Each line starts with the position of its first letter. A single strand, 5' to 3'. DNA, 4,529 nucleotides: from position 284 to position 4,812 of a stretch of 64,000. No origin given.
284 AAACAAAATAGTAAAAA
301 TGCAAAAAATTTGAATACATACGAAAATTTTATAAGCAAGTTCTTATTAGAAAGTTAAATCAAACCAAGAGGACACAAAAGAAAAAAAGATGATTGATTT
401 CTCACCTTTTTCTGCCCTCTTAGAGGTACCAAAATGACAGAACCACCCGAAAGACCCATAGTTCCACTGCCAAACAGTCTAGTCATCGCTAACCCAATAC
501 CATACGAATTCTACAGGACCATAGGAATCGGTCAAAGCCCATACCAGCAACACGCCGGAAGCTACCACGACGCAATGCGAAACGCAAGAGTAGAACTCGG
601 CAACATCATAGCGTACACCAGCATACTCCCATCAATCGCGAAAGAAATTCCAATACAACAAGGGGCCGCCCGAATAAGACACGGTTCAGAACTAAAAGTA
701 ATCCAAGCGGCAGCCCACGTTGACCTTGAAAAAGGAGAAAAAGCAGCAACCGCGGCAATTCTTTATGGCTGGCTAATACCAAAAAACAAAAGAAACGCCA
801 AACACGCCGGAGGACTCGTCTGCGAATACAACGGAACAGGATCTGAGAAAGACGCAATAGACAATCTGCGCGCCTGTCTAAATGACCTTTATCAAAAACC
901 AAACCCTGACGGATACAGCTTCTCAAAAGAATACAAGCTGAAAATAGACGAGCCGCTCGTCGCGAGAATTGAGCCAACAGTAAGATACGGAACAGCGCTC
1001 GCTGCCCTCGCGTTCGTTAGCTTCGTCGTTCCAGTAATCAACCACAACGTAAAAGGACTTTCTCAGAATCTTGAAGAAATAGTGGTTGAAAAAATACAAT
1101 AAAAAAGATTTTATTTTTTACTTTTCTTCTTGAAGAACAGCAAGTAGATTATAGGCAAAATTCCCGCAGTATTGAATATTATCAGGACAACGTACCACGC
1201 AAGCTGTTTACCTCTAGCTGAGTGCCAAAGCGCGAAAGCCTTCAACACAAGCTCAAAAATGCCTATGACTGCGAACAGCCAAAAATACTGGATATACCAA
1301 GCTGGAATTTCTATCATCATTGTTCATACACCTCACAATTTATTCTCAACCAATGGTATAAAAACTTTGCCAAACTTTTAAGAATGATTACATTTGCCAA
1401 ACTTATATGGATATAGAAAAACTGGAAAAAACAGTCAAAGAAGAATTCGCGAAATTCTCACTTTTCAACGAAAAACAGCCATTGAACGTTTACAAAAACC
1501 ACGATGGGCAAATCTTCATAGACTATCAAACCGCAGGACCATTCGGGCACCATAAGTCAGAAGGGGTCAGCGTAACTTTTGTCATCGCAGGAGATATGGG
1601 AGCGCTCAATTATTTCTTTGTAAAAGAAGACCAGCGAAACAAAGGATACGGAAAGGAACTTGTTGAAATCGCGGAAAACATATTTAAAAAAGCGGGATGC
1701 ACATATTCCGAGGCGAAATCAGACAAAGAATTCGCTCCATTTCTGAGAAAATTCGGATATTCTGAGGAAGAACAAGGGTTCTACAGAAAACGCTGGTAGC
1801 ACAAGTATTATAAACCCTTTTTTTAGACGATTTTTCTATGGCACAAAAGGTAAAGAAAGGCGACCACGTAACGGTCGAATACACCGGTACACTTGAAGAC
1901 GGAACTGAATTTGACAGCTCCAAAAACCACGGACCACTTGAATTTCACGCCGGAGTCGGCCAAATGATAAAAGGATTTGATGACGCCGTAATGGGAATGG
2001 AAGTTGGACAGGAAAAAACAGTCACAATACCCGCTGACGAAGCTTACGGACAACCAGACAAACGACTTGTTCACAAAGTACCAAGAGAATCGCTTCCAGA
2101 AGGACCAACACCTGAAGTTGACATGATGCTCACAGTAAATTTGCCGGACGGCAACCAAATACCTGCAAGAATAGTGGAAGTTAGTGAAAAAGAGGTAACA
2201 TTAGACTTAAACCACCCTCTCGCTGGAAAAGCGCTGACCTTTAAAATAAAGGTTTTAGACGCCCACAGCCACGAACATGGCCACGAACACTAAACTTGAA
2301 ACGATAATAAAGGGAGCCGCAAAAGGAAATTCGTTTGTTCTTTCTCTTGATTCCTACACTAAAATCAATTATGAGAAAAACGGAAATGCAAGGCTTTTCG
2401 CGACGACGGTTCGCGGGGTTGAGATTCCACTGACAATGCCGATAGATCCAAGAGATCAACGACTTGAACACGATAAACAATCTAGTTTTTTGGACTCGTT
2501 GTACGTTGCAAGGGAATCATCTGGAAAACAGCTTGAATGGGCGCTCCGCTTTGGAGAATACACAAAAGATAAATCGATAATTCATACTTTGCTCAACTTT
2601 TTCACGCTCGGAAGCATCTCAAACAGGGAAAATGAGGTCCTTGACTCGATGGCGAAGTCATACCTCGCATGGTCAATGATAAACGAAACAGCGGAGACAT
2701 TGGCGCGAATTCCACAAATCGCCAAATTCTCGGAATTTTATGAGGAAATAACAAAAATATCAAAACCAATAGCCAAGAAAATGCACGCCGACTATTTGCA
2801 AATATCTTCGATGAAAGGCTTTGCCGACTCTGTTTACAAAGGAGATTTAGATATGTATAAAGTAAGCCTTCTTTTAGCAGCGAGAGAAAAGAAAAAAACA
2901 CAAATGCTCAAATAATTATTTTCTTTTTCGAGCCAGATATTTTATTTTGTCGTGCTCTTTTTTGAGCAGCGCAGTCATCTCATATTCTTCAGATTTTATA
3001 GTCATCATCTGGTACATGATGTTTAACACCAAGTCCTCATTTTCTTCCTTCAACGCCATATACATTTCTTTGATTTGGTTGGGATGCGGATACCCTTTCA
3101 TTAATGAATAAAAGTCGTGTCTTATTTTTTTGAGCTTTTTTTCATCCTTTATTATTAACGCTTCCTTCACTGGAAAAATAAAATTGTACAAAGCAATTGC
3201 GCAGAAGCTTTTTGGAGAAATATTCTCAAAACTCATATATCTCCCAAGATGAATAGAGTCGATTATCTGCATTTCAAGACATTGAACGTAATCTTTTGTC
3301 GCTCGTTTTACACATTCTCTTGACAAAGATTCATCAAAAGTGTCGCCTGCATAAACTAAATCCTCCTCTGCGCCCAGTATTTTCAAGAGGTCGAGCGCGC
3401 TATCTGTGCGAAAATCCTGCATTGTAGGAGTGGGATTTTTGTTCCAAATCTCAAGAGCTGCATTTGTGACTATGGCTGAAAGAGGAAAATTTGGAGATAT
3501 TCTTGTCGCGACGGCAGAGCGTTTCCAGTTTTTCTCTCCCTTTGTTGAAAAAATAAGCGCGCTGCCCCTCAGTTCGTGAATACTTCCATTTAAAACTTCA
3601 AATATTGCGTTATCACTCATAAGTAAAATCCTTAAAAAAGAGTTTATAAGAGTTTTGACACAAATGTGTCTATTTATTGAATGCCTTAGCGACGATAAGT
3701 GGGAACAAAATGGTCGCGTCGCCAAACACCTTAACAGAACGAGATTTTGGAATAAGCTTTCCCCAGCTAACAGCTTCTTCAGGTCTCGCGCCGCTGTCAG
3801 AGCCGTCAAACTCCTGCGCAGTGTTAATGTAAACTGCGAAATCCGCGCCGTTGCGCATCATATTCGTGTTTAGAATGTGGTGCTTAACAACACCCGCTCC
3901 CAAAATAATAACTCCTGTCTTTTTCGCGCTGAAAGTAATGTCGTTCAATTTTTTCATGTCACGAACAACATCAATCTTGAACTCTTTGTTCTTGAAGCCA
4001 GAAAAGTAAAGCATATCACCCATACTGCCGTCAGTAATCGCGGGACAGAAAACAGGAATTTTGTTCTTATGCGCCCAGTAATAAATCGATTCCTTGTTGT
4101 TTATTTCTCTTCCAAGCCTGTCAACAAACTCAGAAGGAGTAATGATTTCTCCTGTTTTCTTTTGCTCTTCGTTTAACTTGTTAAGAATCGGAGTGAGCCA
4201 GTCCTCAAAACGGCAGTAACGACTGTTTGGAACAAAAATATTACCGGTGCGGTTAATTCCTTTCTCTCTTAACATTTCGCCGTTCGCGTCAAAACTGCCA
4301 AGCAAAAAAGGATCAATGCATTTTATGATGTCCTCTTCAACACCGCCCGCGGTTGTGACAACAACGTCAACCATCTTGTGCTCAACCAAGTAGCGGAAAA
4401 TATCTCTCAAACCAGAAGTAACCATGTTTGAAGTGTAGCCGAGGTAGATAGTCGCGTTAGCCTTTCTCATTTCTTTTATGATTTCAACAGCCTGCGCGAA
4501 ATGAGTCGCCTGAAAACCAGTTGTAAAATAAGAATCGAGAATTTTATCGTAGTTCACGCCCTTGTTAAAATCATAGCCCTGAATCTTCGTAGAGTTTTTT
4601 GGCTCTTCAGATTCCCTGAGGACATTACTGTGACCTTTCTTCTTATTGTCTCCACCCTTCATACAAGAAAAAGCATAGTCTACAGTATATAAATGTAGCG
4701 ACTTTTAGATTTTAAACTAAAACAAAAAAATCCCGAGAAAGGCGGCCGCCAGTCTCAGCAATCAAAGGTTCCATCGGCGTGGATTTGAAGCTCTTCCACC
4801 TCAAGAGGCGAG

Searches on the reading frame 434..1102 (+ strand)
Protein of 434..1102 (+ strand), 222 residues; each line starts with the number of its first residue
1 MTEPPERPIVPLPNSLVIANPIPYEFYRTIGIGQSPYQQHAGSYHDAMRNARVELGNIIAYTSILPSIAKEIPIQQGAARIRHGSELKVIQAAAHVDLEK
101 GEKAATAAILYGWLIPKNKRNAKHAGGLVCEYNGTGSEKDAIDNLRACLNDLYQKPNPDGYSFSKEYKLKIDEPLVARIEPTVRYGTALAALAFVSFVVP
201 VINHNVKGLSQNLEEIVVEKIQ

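Call 27: search_protein_families(library=pfam, proteins=[window:434-1102:+], max_evalue=0.001)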
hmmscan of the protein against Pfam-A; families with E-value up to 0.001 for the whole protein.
window:434-1102:+ (222 aa): 1 family
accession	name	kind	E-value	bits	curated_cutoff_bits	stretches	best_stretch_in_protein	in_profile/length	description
PF01862.21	PvlArgDC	-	1.8e-19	70.6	22.7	1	22-195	1-161/161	Pyruvoyl-dependent arginine decarboxylase (PvlArgDC)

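Call 116: find_encoding_contigs(protein=window:434-1102:+, flank=10000, max_places=1)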
Protein window:434-1102:+ (222 aa): 23 contigs read that carry it; 1 place shown.
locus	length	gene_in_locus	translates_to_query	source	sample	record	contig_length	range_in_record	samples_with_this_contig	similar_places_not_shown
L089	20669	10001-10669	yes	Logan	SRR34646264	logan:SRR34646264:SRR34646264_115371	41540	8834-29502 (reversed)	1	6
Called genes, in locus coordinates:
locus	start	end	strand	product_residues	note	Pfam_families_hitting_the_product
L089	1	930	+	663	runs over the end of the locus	PF00133:tRNA-synt_1, PF01406:tRNA-synt_1e, PF09334:tRNA-synt_1g, PF00133:tRNA-synt_1, PF01406:tRNA-synt_1e (weak), PF19303:Anticodon_3 (weak), PF08264:Anticodon_1, PF01588:tRNA_bind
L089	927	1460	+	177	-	PF07314:Lit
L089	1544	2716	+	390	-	PF05345:He_PIG (faint), PF17963:Big_9 (faint), PF00801:PKD (faint), PF18911:PKD_4 (faint), PF18981:InlK_D3 (faint)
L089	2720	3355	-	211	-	PF02954:HTH_8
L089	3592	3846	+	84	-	-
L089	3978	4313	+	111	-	PF01900:RNase_P_Rpp14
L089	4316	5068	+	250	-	PF10584:Proteasome_A_N, PF00227:Proteasome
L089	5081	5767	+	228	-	PF14382:ECR1_N (weak), PF22625:ECR1_N_2 (weak), PF21266:S1_RRP4 (weak), PF00013:KH_1, PF15985:KH_6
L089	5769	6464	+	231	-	PF01138:RNase_PH, PF03725:RNase_PH_C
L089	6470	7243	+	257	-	PF01138:RNase_PH, PF03725:RNase_PH_C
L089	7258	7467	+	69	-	PF01192:RNA_pol_Rpb6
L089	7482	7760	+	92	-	PF04010:DUF357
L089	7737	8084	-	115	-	PF02381:MraZ (faint)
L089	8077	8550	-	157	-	-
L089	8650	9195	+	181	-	-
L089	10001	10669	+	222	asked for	PF01862:PvlArgDC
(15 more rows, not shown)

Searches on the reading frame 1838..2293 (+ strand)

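Call 92: search_protein_families(library=pfam, proteins=[window:1838-2293:+], max_evalue=0.001)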
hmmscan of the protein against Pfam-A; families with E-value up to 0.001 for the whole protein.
window:1838-2293:+ (151 aa): 1 family
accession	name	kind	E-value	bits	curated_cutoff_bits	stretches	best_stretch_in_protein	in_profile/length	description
PF00254.34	FKBP_C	-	3.2e-24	85.5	21.1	1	3-75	3-76/94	FKBP-type peptidyl-prolyl cis-trans isomerase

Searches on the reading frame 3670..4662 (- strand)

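Call 27: search_protein_families(library=pfam, proteins=[window:3670-4662:-], max_evalue=0.001)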
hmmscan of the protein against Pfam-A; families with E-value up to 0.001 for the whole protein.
window:3670-4662:- (330 aa): 1 family
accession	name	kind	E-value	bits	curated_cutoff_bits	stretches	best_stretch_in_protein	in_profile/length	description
PF01916.23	DS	-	2.5e-125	417.9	27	1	41-326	2-287/288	Deoxyhypusine synthase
